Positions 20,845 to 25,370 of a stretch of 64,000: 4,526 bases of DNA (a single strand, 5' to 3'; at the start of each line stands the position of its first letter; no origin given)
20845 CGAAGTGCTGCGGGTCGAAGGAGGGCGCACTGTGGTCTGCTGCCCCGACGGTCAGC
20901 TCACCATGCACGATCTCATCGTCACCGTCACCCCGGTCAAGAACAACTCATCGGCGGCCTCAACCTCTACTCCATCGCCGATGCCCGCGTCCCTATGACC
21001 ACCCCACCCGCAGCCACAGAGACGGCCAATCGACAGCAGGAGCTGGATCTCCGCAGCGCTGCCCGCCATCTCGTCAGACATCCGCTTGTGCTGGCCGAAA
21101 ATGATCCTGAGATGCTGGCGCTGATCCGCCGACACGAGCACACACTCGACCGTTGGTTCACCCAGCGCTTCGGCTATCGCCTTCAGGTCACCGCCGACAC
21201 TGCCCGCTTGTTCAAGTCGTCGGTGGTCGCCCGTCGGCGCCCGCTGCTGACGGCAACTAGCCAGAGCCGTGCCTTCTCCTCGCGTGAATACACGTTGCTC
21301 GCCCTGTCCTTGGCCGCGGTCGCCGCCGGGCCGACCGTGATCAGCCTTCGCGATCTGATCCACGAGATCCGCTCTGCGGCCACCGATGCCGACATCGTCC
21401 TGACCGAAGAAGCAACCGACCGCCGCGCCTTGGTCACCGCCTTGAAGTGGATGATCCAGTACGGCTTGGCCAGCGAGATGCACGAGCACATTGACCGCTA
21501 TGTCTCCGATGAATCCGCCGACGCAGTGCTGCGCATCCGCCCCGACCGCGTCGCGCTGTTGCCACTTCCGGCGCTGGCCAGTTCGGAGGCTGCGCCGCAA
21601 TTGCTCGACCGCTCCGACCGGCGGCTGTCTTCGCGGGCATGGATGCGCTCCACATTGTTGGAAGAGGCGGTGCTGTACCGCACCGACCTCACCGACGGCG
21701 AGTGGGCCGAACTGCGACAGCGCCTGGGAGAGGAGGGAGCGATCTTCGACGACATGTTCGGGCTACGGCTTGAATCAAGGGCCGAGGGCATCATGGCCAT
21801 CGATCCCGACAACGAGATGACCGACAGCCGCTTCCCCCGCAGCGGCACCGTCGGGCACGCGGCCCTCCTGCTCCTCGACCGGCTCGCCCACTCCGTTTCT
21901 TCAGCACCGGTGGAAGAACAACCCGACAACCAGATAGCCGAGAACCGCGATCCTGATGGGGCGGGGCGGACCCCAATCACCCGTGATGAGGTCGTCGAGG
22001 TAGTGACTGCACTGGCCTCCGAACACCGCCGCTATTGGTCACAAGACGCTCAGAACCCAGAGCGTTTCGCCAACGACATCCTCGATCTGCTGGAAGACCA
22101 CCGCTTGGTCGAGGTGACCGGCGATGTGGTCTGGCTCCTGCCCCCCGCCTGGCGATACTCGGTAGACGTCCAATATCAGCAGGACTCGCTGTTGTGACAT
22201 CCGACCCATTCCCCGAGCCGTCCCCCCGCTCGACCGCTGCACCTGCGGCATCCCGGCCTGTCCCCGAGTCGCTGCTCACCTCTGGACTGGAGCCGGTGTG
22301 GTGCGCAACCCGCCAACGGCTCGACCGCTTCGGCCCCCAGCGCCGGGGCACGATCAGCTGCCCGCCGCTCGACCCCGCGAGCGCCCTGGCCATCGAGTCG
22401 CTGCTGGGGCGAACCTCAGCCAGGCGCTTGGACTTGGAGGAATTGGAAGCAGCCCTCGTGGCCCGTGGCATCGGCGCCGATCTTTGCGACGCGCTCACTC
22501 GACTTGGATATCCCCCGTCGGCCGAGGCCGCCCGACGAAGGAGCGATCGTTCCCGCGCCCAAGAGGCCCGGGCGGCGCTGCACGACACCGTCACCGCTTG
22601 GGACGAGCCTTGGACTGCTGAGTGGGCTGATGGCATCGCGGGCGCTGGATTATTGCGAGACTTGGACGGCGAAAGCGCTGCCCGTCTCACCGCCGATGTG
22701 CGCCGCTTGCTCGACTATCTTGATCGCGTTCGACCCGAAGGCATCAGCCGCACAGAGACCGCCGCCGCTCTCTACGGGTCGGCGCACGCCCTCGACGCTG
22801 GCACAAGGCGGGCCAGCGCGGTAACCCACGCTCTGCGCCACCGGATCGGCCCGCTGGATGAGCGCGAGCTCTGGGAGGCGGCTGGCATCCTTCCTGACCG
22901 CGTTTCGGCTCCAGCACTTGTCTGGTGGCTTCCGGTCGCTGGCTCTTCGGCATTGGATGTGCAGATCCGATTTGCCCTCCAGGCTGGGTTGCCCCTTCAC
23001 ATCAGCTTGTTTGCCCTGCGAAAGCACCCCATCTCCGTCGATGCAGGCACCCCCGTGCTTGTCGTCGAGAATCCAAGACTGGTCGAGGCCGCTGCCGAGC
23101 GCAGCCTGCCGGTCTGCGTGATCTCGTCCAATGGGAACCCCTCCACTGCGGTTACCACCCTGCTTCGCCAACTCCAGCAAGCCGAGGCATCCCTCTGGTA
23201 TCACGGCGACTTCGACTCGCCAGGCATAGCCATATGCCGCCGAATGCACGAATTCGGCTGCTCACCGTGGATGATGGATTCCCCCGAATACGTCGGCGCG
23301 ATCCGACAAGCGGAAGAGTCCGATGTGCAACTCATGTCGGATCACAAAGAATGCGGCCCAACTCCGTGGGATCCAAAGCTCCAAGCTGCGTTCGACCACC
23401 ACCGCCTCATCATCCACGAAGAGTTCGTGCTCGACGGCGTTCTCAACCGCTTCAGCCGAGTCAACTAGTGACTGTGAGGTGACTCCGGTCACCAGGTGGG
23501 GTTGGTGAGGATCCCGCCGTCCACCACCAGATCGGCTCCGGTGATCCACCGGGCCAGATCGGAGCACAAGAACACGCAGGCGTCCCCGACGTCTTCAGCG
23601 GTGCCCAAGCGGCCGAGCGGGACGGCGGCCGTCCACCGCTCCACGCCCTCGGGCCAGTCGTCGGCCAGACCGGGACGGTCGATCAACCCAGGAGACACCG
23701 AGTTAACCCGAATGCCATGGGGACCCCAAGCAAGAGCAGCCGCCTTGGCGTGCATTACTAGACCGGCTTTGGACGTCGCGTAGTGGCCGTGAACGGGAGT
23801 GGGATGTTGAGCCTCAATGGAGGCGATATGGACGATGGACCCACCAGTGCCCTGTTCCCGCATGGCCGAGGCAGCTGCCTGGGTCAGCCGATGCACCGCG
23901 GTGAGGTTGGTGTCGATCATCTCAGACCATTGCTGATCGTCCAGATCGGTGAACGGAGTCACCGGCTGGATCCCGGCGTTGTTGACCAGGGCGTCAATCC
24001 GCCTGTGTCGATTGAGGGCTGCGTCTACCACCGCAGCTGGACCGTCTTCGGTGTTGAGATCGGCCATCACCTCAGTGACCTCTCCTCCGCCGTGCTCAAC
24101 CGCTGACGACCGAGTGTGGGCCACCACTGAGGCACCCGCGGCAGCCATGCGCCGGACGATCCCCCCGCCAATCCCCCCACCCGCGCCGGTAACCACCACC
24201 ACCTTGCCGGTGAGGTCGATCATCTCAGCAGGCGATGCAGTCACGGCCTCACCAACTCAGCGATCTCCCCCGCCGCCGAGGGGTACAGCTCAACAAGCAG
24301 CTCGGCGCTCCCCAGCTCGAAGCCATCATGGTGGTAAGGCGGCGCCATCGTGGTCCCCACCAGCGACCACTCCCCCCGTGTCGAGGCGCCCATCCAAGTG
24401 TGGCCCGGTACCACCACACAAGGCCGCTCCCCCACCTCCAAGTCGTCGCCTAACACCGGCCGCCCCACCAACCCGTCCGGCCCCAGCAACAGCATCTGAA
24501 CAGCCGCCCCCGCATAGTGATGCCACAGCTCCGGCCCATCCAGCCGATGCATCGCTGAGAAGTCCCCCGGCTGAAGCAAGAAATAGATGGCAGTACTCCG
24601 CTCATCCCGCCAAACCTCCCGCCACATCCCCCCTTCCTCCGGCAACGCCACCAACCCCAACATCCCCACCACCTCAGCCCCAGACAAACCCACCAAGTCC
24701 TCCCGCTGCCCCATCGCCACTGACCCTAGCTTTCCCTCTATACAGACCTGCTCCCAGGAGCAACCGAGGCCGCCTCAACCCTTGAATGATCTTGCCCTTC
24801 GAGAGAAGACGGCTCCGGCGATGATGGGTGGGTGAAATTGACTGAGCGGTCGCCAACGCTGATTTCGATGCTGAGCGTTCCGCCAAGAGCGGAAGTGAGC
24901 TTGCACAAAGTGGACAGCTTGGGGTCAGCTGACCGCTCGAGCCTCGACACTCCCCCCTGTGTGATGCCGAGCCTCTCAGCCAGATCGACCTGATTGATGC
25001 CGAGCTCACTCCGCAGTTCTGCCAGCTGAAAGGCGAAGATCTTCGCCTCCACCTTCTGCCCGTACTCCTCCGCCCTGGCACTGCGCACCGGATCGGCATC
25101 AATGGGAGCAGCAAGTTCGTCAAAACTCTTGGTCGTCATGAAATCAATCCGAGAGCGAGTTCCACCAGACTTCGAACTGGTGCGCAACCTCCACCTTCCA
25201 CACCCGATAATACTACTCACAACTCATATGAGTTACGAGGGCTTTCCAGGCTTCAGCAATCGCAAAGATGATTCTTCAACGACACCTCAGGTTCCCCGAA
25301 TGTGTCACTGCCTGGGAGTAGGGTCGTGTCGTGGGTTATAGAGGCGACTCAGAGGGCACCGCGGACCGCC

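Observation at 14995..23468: Four-gene SMC-like (Wadjet / TIGR02677-02680-type) locus with the ATPase gene placed first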

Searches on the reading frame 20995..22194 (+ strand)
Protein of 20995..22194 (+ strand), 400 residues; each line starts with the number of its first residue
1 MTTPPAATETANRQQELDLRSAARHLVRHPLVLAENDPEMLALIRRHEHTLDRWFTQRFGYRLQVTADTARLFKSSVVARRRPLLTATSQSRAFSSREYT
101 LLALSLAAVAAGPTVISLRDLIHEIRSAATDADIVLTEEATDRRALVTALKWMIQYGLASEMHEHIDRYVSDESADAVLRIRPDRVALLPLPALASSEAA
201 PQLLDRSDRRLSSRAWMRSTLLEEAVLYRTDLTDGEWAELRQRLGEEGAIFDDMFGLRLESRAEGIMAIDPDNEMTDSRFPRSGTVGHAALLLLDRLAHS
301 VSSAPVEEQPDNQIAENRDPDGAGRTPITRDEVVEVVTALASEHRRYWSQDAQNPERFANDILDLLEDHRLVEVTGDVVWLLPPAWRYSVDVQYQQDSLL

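Call 11: search_protein_families(library=pfam, proteins=[window:20995-22194:+], max_evalue=0.01)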
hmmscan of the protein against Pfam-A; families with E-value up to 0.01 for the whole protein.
window:20995-22194:+ (400 aa): 1 family
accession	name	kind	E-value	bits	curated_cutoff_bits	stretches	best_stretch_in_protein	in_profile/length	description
PF09661.15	DUF2398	-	1.2e-76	258.6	26.9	1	23-390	1-362/363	Protein of unknown function (DUF2398)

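Call 12: search_protein_families(library=ncbifam, proteins=[window:20995-22194:+], max_evalue=0.01)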
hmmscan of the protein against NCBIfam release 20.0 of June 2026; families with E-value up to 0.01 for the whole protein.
window:20995-22194:+ (400 aa): 1 family
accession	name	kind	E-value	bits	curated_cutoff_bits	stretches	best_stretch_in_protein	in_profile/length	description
TIGR02678.1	TIGR02678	hypoth_equivalog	7.9e-48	163.4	124.65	1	22-390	1-372/376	TIGR02678 family protein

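Call 13: search_protein_families(library=padloc, proteins=[window:20995-22194:+], max_evalue=0.01)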
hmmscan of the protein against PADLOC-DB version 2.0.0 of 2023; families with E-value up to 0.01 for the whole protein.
window:20995-22194:+ (400 aa): 8 families
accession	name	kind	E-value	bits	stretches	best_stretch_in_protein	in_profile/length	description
PDLC00543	JetB2|JetB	-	6.8e-90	300.2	1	8-391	5-386/404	DUF2398 domain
PDLC00545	JetB2|JetB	-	8.5e-45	151.6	2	18-310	13-314/462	DUF2398 domain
PDLC00548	JetB2|JetB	-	1.1e-34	118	1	27-376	2-343/412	DUF2398 domain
PDLC00542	JetB2|JetB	-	1.3e-27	95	1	16-392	4-376/388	DUF2398 domain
PDLC00544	JetB2|JetB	-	4.1e-25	86.6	1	18-388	9-371/384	DUF2398 domain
PDLC00546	JetB2|JetB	-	8.7e-16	55.6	1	14-388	5-385/420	DUF2398 domain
PDLC00547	JetB2|JetB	-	0.0002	18.6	0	23-176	5-154/399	DUF2398 domain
PDLC00500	JetB1|JetB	-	0.0064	14.3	0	12-65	7-59/201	DUF4194 domain; MukE-like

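Call 48: search_solved_structures(query=window:20995-22194:+, max_evalue=0.01)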
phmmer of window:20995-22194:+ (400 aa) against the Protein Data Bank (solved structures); distinct sequences matched with E-value up to 0.01: 0.

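Call 91: search_solved_structures(query=A3, max_evalue=0.01)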
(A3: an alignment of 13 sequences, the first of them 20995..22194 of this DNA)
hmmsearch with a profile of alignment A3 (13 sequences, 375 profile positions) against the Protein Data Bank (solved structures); distinct sequences matched with E-value up to 0.01: 1.
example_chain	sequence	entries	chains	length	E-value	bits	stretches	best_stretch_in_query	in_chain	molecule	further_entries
9qe0_D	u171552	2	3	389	2.2e-22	82.6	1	18-353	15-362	JetB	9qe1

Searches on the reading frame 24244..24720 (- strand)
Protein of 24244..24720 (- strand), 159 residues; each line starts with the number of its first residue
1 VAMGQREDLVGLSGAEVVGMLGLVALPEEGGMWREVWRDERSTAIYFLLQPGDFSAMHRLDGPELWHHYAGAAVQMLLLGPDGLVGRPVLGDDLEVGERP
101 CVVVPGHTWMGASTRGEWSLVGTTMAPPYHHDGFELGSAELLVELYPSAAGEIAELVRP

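Call 43: search_protein_families(library=pfam, proteins=[window:24244-24720:-], max_evalue=0.001)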
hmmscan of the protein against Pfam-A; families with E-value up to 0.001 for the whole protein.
window:24244-24720:- (159 aa): 1 family
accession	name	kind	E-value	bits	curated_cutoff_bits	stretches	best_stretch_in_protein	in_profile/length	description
PF06172.17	Cupin_5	-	8e-31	107.4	25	1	16-136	2-138/139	Cupin superfamily (DUF985)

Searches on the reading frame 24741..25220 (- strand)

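Call 43: search_protein_families(library=pfam, proteins=[window:24741-25220:-], max_evalue=0.001)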
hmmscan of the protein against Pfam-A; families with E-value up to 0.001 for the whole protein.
window:24741-25220:- (160 aa): 3 families
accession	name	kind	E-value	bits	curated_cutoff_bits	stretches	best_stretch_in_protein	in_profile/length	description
PF01381.28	HTH_3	-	2.2e-10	40.9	23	1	66-116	1-52/55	Helix-turn-helix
PF13560.12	HTH_31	-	1.4e-07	32.1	27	1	62-113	2-55/64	Helix-turn-helix domain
PF13744.12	HTH_37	-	7.9e-06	26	27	1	48-121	8-80/80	Helix-turn-helix domain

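Call 44: search_protein_families(library=padloc, proteins=[window:24741-25220:-], max_evalue=0.001)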
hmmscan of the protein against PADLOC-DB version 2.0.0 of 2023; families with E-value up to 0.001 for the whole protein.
window:24741-25220:- (160 aa): 3 families
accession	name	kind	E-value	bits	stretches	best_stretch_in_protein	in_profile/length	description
PDLC02926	HTH_VI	-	4.5e-06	24.8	1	66-113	6-54/92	-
PDLC03952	RmrA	-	0.00055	16.9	1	59-113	20-75/395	-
PDLC03955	RmrA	-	0.00065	17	1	54-134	13-91/371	-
